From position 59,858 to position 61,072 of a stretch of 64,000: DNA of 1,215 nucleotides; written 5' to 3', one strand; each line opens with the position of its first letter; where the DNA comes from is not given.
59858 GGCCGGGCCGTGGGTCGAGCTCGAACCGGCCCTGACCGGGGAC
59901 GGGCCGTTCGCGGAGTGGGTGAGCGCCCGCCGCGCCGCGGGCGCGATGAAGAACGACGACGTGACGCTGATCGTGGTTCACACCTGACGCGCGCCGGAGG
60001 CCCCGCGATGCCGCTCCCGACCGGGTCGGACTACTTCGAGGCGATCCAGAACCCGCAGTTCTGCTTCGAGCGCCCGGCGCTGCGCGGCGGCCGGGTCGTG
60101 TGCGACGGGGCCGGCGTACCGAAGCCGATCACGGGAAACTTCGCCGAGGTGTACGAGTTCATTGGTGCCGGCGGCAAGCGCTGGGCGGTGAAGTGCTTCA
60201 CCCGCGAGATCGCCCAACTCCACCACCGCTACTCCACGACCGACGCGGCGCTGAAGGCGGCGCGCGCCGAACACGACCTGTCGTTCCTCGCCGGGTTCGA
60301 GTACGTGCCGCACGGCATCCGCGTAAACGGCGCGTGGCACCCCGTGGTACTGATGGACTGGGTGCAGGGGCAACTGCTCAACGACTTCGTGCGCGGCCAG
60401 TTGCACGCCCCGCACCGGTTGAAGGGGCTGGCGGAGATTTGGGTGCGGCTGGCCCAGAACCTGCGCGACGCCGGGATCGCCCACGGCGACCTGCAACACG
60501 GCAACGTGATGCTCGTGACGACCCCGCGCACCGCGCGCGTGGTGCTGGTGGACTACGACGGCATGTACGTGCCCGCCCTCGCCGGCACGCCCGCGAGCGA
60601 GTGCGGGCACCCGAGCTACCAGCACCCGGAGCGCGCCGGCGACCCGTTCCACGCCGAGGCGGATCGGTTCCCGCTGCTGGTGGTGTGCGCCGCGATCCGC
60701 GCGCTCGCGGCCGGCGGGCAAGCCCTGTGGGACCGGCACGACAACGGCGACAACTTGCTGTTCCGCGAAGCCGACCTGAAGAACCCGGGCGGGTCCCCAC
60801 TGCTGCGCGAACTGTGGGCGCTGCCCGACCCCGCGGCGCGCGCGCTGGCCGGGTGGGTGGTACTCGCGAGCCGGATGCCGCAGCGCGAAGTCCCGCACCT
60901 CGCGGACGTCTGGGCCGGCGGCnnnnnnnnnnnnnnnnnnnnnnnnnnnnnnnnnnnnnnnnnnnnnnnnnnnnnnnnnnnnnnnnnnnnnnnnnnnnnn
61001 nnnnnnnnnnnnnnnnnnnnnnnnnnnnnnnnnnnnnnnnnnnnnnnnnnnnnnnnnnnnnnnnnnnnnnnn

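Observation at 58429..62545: TerY-P-like vWA / PP2C / kinase triad in which the kinase is a transmembrane receptor with a WD40 propeller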

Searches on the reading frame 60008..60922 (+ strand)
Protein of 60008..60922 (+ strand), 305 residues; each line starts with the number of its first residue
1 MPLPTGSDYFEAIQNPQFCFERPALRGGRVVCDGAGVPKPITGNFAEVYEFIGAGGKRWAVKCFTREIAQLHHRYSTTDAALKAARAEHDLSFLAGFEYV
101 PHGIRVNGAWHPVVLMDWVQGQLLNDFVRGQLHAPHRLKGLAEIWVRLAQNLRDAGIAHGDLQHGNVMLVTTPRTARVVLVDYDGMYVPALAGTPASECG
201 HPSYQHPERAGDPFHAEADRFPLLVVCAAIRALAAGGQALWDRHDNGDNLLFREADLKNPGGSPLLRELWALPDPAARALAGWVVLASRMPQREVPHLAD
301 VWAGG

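Call 15: find_homologous_proteins(query=window:60008-60922:+, max_evalue=0.00001)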
Query seq(305 aa) (305 aa): 644 proteins with E <= 0.00001 among 8000 candidates; the best 120 are listed.
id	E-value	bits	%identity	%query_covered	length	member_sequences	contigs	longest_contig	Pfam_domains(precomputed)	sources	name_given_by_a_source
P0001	2.6e-97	344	57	96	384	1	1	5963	PF00069.32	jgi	jgi:hypothetical protein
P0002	6.7e-95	336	53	98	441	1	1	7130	PF00069.32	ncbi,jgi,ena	jgi:hypothetical protein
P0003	2.2e-93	331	51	99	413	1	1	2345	-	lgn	-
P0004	3.9e-93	330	52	98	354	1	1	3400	PF00069.32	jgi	jgi:hypothetical protein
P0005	7.9e-93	329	53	98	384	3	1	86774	PF00069.32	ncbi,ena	-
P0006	2.8e-92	327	51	99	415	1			-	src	-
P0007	4.3e-92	327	53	99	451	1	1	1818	-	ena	-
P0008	1.3e-91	325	52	100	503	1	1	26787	PF00069.32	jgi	jgi:hypothetical protein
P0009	3.7e-91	323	54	92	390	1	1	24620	PF00069.32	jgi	jgi:hypothetical protein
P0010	4.4e-91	323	52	97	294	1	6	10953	PF01636.30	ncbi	-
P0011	1.7e-90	321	52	98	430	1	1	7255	PF00069.32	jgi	jgi:hypothetical protein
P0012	2.3e-90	321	51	98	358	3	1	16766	-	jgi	-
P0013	2.4e-90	321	52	98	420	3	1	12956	PF00069.32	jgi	jgi:hypothetical protein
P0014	3.2e-90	320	51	100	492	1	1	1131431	PF00069.32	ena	-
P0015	5.0e-90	320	50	100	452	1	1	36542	PF00069.32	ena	-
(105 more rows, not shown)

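Call 18: find_related_loci(query=A1, collection=genome_contigs, flank=6000)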
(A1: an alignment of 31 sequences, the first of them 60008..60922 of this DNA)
Query A1 (305 aa) in genome_contigs; peptide patterns used: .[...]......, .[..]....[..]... (x = any residue, [..] = any of these).
599 stretches matched a pattern (row limit reached: there are more); 579 encode a relative of the query (tblastn E <= 1e-3); the best 80 are kept; 80 distinct loci.
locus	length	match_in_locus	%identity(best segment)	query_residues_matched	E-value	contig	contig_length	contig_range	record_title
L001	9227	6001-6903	53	1-301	2e-102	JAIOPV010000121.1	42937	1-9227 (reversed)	MAG: Planctomycetota bacterium isolate LakeFargette_0920_ALND_MAG_60_11 LacPavin_0920_ALND_scaffold_252644, whole genome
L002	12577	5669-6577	50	1-305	2e-96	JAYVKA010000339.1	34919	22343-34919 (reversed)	MAG: Planctomycetota bacterium isolate GL53_Down_metabinner_30_sub GL53_Down_metabinner_30_sub_338, whole genome shotgun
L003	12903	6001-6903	48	1-301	7e-91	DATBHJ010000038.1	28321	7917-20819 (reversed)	MAG TPA_asm: Gemmataceae bacterium isolate SMAG_U3862 k141_790755, whole genome shotgun sequence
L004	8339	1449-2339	49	1-298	3e-91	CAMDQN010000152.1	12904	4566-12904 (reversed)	MAG: Singulisphaera sp. GP187 isolate TrH-25oct19-98 genome assembly, contig: TrH-25oct19-C9666, whole genome shotgun se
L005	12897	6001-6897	49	1-301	8e-91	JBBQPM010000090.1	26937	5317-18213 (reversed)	MAG: Gemmatales bacterium isolate Co_metawrap_1505 Cmw_1505_k141_15335957_length_26937_cov_9.9973, whole genome shotgun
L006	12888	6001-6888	49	4-301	2e-90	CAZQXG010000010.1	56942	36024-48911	MAG TPA_asm: uncultured Alcaligenaceae bacterium isolate binchicken_co95_139 genome assembly, contig: NODE_124_length_56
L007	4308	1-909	50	2-305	4e-90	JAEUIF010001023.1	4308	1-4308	MAG: Planctomycetia bacterium isolate new MAG-36 k141_3004375, whole genome shotgun sequence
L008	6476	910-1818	47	1-304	8e-90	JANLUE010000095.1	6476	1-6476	MAG: Gemmataceae bacterium isolate OTE_25_concoct_364 OTE_25_k141_324962, whole genome shotgun sequence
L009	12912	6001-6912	48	1-305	5e-90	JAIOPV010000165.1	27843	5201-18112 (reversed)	MAG: Planctomycetota bacterium isolate LakeFargette_0920_ALND_MAG_60_11 LacPavin_0920_ALND_scaffold_420164, whole genome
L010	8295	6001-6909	48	1-305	1e-89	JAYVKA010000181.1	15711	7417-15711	MAG: Planctomycetota bacterium isolate GL53_Down_metabinner_30_sub GL53_Down_metabinner_30_sub_180, whole genome shotgun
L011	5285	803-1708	48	1-304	1e-88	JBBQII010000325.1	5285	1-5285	MAG: Gemmatales bacterium isolate Co_metawrap_823 Cmw_823_k141_1442192_length_5285_cov_8.0000, whole genome shotgun sequ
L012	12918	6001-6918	47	1-305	3e-88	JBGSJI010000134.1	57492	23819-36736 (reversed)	MAG: Limnoglobus sp. isolate JTS-AC153 k141_3893846, whole genome shotgun sequence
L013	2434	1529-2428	48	1-301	3e-91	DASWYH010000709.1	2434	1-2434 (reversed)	MAG TPA_asm: Gemmata sp. isolate SMAG_U3706 k141_991819, whole genome shotgun sequence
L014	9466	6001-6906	49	1-305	3e-88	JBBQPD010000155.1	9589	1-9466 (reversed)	MAG: Gemmatales bacterium isolate Co_metawrap_129 Cmw_129_k141_13112726_length_9589_cov_6.8507, whole genome shotgun seq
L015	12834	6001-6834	50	1-279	3e-87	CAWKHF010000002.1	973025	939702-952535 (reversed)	MAG: uncultured Planctomycetota bacterium isolate MFD09603.bin.2.73 genome assembly, contig: contig_14949, whole genome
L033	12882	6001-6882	46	4-304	6e-74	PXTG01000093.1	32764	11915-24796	MAG: Bacteroidetes bacterium QH_7_62_13 qh_7_scaffold_887, whole genome shotgun sequence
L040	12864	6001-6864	39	1-300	2e-69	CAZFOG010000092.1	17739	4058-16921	MAG TPA_asm: uncultured Nitrospiraceae bacterium isolate SRP192927_co6_479 genome assembly, contig: NODE_7146_length_177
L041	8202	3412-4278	38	1-298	5e-69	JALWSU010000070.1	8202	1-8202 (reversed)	MAG: Thiotrichaceae bacterium isolate M2_metabat2_scaf2bin.101 M2_NODE_13678_length_8202_cov_3.455728, whole genome shot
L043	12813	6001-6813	45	1-280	2e-68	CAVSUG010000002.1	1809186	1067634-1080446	MAG: uncultured Chloroflexia bacterium isolate MFD09603.bin.2.233 genome assembly, contig: contig_35726, whole genome sh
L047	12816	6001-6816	43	1-281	3e-67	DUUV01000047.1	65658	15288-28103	MAG TPA_asm: Candidatus Fermentithermobacillaceae bacterium isolate AS08sgBPME_276 4434_AS08, whole genome shotgun seque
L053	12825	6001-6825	40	1-282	2e-65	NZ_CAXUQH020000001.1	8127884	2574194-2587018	Paenibacillus sp. LjRoot153 LJR153c1, whole genome shotgun sequence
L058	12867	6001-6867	41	1-298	3e-65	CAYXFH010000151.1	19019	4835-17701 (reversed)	MAG TPA_asm: uncultured bacterium isolate binchicken_co18_491 genome assembly, contig: k141_45132, whole genome shotgun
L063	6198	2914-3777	36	1-300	5e-65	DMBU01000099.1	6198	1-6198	MAG TPA_asm: Bacteroidales bacterium isolate UBA12171 contig_3493, whole genome shotgun sequence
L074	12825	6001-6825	41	4-285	1e-63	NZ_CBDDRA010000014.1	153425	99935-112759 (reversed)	Tumidithrix helvetica PCC 7403 NODE_0014, whole genome shotgun sequence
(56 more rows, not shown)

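Call 29: search_solved_structures(query=A1, max_evalue=1, show_alignments=1)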
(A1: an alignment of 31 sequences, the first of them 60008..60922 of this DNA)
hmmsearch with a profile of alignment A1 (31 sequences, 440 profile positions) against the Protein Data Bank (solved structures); distinct sequences matched with E-value up to 1: 73 (the best 60 are shown).
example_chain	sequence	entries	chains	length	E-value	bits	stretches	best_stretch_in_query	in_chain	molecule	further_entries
2jam_A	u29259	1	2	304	0.0012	21.3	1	41-231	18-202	CALCIUM/CALMODULIN-DEPENDENT PROTEIN KINASE TYPE 1G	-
7sza_A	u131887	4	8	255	0.0023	20.3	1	110-192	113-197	EKC/KEOPS complex subunit TP53RK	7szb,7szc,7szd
6wqx_C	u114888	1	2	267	0.0024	20.3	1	110-192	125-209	EKC/KEOPS complex subunit TP53RK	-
9fl9_B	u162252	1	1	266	0.0024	20.3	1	110-192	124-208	EKC/KEOPS complex subunit TP53RK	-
6fdy_U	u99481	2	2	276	0.0039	19.6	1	42-225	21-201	Serine/threonine-protein kinase ULK3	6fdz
3qa8_A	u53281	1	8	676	0.0046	19.4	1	43-220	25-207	MGC80376 protein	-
3rzf_A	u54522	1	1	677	0.0046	19.4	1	43-220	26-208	MGC80376 protein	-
4f4p_A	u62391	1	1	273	0.01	18.2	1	42-171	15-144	Tyrosine-protein kinase SYK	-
4dfl_A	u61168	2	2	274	0.01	18.2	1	42-171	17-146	Tyrosine-protein kinase SYK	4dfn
4pv0_A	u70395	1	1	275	0.01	18.2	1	42-171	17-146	Tyrosine-protein kinase SYK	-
6hm6_A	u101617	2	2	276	0.01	18.2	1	42-171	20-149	SPLEEN TYROSINE KINASE | Tyrosine-protein kinase SYK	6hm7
3srv_A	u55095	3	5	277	0.01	18.2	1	42-171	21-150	Tyrosine-protein kinase SYK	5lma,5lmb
3emg_A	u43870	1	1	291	0.01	18.2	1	42-171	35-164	Tyrosine-protein kinase SYK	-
8x5k_A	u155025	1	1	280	0.01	18.2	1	42-171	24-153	Tyrosine-protein kinase SYK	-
4yjo_A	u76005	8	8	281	0.011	18.2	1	42-171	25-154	Tyrosine-protein kinase SYK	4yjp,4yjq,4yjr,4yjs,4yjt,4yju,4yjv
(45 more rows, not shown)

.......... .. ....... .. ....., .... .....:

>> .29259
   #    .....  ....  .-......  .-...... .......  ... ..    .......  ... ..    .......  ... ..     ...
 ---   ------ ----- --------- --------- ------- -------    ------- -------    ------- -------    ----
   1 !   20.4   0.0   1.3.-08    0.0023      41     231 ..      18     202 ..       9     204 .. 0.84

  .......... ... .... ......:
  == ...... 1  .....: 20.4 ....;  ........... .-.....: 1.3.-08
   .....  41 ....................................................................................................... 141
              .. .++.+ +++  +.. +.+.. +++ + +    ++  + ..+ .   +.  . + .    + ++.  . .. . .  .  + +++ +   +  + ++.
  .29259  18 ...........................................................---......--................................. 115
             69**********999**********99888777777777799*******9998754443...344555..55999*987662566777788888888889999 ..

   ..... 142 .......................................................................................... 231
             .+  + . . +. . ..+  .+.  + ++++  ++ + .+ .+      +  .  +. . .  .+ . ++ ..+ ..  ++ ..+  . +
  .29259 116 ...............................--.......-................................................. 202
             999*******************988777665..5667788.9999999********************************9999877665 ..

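Call 39: predict_structure(alignment_id=A1)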
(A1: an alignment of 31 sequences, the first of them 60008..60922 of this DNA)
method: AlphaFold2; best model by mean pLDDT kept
length: 305 residues; sequences in the alignment: 31
mean_pLDDT: 92.2   pTM: 0.89
mean pLDDT of the five models: 92.2, 91.5, 90.5, 90.2, 89.3
residues with pLDDT >= 90: 241; 70-90: 56; 50-70: 7; < 50: 1
segments of 3 or more residues with pLDDT < 50: none
pLDDT, mean of each block of 10 residues (from residue 1): 86 96 95 93 90 97 90 94 94 95 96 96 94 96 95 93 85 89 90 83 87 82 96 97 92 96 97 95 96 92 70
secondary structure, 60 per line:
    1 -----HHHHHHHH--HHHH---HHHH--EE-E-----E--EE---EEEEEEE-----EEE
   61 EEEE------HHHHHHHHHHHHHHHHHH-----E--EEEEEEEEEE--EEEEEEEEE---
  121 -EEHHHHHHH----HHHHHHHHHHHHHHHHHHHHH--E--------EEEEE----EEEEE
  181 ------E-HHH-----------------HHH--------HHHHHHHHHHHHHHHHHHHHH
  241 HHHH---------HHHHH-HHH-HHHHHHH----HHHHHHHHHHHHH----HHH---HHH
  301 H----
elements in order: H6-13 H16-19 H23-26 E46-52 E58-64 H71-88 E97-106 E109-117 H124-130 H135-155 E167-171 E176-180 H220-244 H254-258 H264-270 H275-287 H298-301

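Call 42: fold_search(model_id=the predicted structure, library=pdb)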
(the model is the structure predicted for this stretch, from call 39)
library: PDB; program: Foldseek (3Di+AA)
matches with E <= 10: 1996; with E <= 0.001: 1934
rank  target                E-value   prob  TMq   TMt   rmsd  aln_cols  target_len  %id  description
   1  6x5g_A                9.0e-10  1.00  0.54  0.60   6.1       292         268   18  Cocrystal structure of human CaMKII-alpha (CAMK2A)kinase domain and LRRC7 inhibitory domain (released 2020-12-23)
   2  2wel_A                1.1e-09  1.00  0.53  0.53   6.2       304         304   17  Crystal structure of SU6656-bound calcium/calmodulin-dependent protein kinase II delta in complex with calmodulin (released 2009-04-14)
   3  7uis_A                1.1e-09  1.00  0.50  0.56   6.6       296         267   18  Cocrystal structure of human CaMKII-alpha (CAMK2A)kinase domain and GluN2B(S1303D) (released 2022-04-06)
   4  2vn9_A                1.3e-09  1.00  0.52  0.52   7.8       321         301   17  Crystal Structure of Human Calcium Calmodulin dependent Protein Kinase II delta isoform 1, CAMKD (released 2008-02-26)
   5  9blh_B                1.6e-09  1.00  0.53  0.56   7.6       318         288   17  Crystal structure of calcium/calmodulin-dependent protein kinase type II subunit delta complexed with ribociclib (released 2025-05-07)
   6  9blh_A                2.0e-09  1.00  0.54  0.56   6.1       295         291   18  Crystal structure of calcium/calmodulin-dependent protein kinase type II subunit delta complexed with ribociclib (released 2025-05-07)
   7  6ayw_A                2.2e-09  1.00  0.54  0.56   5.9       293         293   18  The structure of human CamKII with bound inhibitor (released 2017-11-15)
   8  5u6y_A                2.4e-09  1.00  0.55  0.38   6.0       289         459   18  Pseudo-atomic model of the CaMKIIa holoenzyme. (released 2017-06-21)
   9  2vz6_B                2.6e-09  1.00  0.55  0.57   6.0       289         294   18  Structure of human calcium calmodulin dependent protein kinase type II alpha (CAMK2A) in complex with Indirubin E804 (released 2008-08-26)
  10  6bab_D                2.6e-09  1.00  0.54  0.57   7.4       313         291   18  The structure of human CamKII with bound inhibitor (released 2017-11-29)
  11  7b55_B                2.7e-09  1.00  0.53  0.52   6.3       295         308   18  Crystal structure of CaMKII-actinin complex bound to MES (released 2022-06-22)
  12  5vlo_B                2.9e-09  1.00  0.55  0.57   7.5       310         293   18  The structure of human CamKII with bound inhibitor (released 2017-08-23)
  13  8uso_B                3.6e-09  1.00  0.51  0.38   7.8       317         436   17  Full-length human CaMKII delta holoenzyme (released 2024-03-27)
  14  6oyw_A                4.9e-09  1.00  0.59  0.67   5.5       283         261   13  ASK1 kinase domain in complex with Compound 11 (released 2019-11-27)
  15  6x5q_A                4.9e-09  1.00  0.51  0.57   6.5       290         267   18  Cocrystal structure of human CaMKII-alpha (CAMK2A)kinase domain and GluA1 (released 2020-12-23)
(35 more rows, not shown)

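Call 49: search_protein_families(library=padloc, max_evalue=0.00001, proteins=[L053:5956-8190:+, L047:5968-7926:+, L041:3397-5940:+, L058:5986-8271:+, L074:5941-7929:+, L043:5971-8103:+, L033:5947-7821:+, L063:2905-4566:+, L040:5998-7695:+, L001:5932-9225:+])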
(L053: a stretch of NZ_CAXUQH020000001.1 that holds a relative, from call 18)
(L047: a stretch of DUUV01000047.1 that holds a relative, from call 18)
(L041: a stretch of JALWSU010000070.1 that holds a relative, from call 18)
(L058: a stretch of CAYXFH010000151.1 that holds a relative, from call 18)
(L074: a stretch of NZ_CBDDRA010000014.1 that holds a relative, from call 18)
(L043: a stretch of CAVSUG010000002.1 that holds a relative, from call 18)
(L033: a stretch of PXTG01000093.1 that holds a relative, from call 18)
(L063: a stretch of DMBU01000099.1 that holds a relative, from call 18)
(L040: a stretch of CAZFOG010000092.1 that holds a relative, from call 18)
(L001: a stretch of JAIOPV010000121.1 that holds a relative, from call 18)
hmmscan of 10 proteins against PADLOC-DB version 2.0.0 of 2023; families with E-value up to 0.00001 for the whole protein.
L053:5956-8190:+ (745 aa): 7 families
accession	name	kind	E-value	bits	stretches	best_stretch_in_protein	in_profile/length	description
PDLC02223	STK_OB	-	6.7e-81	270.8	1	16-305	1-289/562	-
PDLC04047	PD-T4-6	-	5.4e-10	36.9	1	57-188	20-154/327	-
PDLC04138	mad6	-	3.6e-09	34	1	57-190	363-496/659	mads_6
PDLC03921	MkoA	-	5.3e-09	32.3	1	118-190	563-633/1607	-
PDLC04059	PD-T4-6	-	9.4e-08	29.5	1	126-207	90-178/433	-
PDLC04056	PD-T4-6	-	5.7e-07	27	1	127-189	88-150/415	-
PDLC04053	PD-T4-6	-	4.2e-06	24.4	1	58-189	20-155/311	-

L047:5968-7926:+ (653 aa): 2 families
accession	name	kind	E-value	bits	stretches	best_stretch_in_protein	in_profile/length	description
PDLC02223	STK_OB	-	3.1e-79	265.3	1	12-273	1-265/562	-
PDLC04047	PD-T4-6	-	1e-06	26.1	1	53-185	20-155/327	-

L041:3397-5940:+ (848 aa): 5 families
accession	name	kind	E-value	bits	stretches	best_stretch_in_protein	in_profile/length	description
PDLC02223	STK_OB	-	9.4e-92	306.7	1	6-296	1-292/562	-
PDLC02919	HEAT-ARM_XIII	-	3.9e-27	92.2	2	645-766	165-284/1972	-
PDLC03921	MkoA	-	1.9e-07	27.1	1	111-226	565-672/1607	-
PDLC04138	mad6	-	3.1e-07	27.6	1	44-218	360-537/659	mads_6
PDLC04047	PD-T4-6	-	5.1e-07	27.1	1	47-179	20-155/327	-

L058:5986-8271:+ (762 aa): 3 families
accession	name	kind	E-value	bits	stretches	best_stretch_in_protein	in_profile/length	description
PDLC02223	STK_OB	-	4.6e-82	274.7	1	6-294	1-290/562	-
PDLC04047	PD-T4-6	-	1.6e-06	25.5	1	48-179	21-155/327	-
PDLC03921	MkoA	-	3.1e-06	23.1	1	55-179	509-632/1607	-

L074:5941-7929:+ (663 aa): 5 families
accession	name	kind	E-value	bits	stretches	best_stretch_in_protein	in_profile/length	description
PDLC02223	STK_OB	-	2.8e-71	239.1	1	26-310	9-292/562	-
PDLC03921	MkoA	-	6.7e-07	25.3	1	116-193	560-632/1607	-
PDLC04042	PD-T4-6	-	9.7e-07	26.7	1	94-193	61-153/292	-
PDLC04047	PD-T4-6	-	1e-06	26.1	1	56-193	17-155/327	-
PDLC04138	mad6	-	1.5e-06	25.4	1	56-195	360-497/659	mads_6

L043:5971-8103:+ (711 aa): 1 family
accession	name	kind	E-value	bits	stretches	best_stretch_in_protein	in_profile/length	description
PDLC02223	STK_OB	-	1.1e-85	286.7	1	11-300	1-291/562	-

L033:5947-7821:+ (625 aa): 8 families
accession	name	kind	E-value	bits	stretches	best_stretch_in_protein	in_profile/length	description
PDLC02223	STK_OB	-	9.8e-81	270.3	1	17-334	2-318/562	-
PDLC04042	PD-T4-6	-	6.5e-10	37.1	1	57-186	19-148/292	-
PDLC04138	mad6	-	1.4e-09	35.4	1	49-198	355-499/659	mads_6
PDLC03921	MkoA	-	1.4e-09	34.2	1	121-194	564-632/1607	-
PDLC04047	PD-T4-6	-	1.1e-08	32.5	1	57-185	20-149/327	-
PDLC04061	PD-T4-6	-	2.7e-08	31.8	1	58-185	27-158/510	-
PDLC04053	PD-T4-6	-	1.4e-07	29.3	1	58-220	20-183/311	-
PDLC04059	PD-T4-6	-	7e-07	26.6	1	125-201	88-162/433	-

L063:2905-4566:+ (554 aa): 4 families
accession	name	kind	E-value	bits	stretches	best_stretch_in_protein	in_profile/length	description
PDLC02223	STK_OB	-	3.4e-115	384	1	4-485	1-500/562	-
PDLC03921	MkoA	-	1.3e-08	31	1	109-177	565-632/1607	-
PDLC04058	PD-T4-6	-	2.9e-06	24.6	1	112-182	92-164/460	-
PDLC04059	PD-T4-6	-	6.7e-06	23.4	0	114-184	90-162/433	-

L040:5998-7695:+ (566 aa): 4 families
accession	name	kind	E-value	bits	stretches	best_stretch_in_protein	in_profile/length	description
PDLC02223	STK_OB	-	1e-108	362.7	1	2-503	1-519/562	-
PDLC03921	MkoA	-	3.5e-10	36.2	1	107-226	565-676/1607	-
PDLC04059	PD-T4-6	-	1.3e-07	29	1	112-181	90-161/433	-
PDLC04058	PD-T4-6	-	6.1e-06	23.5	1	111-180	93-164/460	-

L001:5932-9225:+ (1098 aa): 2 families
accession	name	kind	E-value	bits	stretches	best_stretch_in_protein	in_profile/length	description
PDLC02223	STK_OB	-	8.8e-71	237.4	1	24-326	1-295/562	-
PDLC02919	HEAT-ARM_XIII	-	1.5e-18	63.7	2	614-767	87-236/1972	-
